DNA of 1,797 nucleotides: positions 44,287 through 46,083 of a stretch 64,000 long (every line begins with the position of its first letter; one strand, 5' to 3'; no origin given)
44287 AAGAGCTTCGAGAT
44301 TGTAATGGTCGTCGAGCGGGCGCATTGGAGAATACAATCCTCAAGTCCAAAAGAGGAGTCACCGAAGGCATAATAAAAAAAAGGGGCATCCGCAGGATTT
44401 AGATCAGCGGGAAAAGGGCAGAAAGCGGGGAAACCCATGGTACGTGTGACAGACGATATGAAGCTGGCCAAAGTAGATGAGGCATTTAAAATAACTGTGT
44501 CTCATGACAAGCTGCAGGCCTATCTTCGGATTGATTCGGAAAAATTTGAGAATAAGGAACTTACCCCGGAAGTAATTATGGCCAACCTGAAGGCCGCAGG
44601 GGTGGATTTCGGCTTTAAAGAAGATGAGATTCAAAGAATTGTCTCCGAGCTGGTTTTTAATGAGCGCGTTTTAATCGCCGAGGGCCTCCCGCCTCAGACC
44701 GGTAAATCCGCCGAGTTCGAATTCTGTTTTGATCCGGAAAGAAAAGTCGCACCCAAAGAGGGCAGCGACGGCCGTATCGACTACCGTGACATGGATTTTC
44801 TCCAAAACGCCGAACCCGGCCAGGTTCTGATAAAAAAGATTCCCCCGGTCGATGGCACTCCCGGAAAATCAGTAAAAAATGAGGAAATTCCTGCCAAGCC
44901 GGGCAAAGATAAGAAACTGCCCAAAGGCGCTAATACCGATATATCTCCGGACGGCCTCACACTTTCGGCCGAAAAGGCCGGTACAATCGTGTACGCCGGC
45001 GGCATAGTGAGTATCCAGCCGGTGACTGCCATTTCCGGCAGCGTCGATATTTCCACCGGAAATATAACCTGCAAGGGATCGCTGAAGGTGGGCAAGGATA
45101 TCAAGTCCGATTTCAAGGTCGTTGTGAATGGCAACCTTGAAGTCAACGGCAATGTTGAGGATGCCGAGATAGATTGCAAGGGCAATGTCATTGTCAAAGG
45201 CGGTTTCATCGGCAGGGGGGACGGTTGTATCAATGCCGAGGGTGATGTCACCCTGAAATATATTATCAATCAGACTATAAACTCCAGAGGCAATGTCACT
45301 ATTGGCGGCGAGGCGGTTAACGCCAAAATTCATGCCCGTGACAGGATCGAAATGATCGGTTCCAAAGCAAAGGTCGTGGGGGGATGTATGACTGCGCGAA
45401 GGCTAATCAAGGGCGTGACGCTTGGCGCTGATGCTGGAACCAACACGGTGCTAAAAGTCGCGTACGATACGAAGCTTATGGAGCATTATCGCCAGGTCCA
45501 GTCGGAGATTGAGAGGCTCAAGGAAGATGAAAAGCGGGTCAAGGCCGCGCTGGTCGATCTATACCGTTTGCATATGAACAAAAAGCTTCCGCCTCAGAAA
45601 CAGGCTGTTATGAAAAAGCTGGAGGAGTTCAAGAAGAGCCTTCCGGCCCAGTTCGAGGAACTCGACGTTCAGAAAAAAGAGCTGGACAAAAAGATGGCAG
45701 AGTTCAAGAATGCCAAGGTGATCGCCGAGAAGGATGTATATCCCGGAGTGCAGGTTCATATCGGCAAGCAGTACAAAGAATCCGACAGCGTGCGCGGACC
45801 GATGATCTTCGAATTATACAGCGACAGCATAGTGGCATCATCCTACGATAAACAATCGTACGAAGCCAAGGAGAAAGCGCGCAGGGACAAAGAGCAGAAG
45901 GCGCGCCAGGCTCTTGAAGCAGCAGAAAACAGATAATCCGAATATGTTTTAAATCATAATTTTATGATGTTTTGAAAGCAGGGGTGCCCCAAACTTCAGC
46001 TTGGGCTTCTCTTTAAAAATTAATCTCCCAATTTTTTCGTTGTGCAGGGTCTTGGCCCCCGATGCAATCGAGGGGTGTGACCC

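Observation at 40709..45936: Sigma28-driven module: CheB-like pseudo-methylesterase (catalytic His->Gln) between two CheY-like receivers, with a GAF sensor kinase and FapA, but no CheA/CheW/CheR/MCP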

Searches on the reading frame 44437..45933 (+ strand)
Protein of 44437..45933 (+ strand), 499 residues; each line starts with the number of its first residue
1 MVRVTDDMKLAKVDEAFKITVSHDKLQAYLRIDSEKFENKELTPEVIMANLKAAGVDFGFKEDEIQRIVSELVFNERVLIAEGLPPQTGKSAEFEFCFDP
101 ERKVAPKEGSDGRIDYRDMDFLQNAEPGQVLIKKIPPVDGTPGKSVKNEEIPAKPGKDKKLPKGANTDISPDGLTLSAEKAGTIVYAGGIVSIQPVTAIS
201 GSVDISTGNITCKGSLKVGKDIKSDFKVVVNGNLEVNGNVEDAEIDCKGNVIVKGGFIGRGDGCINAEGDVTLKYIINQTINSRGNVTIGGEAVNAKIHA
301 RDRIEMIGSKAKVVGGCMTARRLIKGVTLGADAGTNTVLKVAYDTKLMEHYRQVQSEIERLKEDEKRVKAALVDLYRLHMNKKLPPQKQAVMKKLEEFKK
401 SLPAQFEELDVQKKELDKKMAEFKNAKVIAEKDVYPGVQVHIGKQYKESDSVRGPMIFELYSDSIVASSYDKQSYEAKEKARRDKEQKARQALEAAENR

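Call 3: search_protein_families(library=pfam, proteins=[window:44437-45933:+], max_evalue=0.1)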
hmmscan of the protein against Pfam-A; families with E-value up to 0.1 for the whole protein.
window:44437-45933:+ (499 aa): 5 families
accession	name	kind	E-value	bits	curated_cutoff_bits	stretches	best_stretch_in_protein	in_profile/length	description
PF03961.19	FapA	-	5.8e-57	193.8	31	1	195-459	1-266/272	Flagellar Assembly Protein A beta solenoid domain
PF20250.3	FapA_N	-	3.4e-47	160.5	27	1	17-187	1-176/178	Flagellar Assembly Protein A N-terminal region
PF04519.19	Bactofilin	-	0.04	14.6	27.9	0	193-252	3-59/98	Polymer-forming cytoskeletal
PF25398.1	CUX1_N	-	0.073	13.5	27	0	390-427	21-58/116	CUX1-like, N-terminal tRNA-binding arm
PF23981.1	DUF7305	-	0.078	13.3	27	0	201-325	42-171/185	Domain of unknown function (DUF7305)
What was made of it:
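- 44437..45936 (+): FapA/DUF342 protein (499 aa). Pfam FapA_N E=3e-47 and FapA E=6e-57 (call 3).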

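Call 46: search_protein_families(library=ncbifam, proteins=[window:44437-45933:+], max_evalue=0.01)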
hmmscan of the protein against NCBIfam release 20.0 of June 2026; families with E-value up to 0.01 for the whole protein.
window:44437-45933:+ (499 aa): 0 families
